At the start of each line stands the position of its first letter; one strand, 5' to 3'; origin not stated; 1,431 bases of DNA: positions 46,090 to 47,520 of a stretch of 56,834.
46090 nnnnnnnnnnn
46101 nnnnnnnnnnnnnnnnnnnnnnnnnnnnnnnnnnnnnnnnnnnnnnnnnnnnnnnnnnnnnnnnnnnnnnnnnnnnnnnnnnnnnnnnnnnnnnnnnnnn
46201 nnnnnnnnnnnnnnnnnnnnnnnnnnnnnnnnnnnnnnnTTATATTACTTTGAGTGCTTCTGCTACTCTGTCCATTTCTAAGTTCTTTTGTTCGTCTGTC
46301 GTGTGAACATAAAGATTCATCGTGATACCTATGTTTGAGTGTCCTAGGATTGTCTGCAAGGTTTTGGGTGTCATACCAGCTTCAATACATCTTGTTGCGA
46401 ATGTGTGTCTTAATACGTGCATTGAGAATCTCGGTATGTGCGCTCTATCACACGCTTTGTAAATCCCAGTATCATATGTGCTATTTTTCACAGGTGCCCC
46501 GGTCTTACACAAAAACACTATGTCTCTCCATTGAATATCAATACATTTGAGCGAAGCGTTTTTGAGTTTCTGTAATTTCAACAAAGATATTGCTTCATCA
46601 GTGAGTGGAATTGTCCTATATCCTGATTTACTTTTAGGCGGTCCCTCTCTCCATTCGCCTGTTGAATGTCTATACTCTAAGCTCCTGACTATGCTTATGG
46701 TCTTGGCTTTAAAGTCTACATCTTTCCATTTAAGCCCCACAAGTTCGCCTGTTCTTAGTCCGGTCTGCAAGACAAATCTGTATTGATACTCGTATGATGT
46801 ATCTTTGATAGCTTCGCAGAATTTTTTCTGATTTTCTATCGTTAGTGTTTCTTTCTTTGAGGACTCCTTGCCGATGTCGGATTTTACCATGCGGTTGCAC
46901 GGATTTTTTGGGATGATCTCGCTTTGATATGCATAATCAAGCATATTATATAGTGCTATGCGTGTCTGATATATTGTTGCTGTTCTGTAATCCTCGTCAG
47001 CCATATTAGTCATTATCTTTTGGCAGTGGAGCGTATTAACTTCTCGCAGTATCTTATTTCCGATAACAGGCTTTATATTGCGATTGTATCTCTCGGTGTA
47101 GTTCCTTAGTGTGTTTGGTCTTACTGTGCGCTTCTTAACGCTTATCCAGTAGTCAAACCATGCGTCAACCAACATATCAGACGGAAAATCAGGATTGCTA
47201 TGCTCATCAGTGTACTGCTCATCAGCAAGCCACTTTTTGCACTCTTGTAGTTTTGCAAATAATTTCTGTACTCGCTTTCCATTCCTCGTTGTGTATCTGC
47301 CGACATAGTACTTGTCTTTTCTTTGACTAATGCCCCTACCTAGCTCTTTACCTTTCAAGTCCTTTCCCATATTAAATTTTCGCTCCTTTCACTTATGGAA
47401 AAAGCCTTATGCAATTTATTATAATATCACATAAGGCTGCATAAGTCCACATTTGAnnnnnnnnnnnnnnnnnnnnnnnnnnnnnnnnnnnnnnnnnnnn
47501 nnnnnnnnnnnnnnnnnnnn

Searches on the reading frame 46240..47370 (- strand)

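Call 64: search_protein_families(library=pfam, proteins=[window:46240-47370:-], max_evalue=0.0001)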
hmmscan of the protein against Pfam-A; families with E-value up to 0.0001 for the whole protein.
window:46240-47370:- (376 aa): 3 families
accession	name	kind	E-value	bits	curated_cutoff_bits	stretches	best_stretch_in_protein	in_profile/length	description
PF00589.27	Phage_integrase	-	2.3e-30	106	27.1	1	185-360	19-171/172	Phage integrase family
PF14659.12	Phage_int_SAM_3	-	4.2e-11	43.3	22.6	1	71-120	5-54/58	Phage integrase, N-terminal SAM-like domain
PF22022.2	Phage_int_M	-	8e-07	29.7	27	1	71-161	4-93/96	Phage integrase central domain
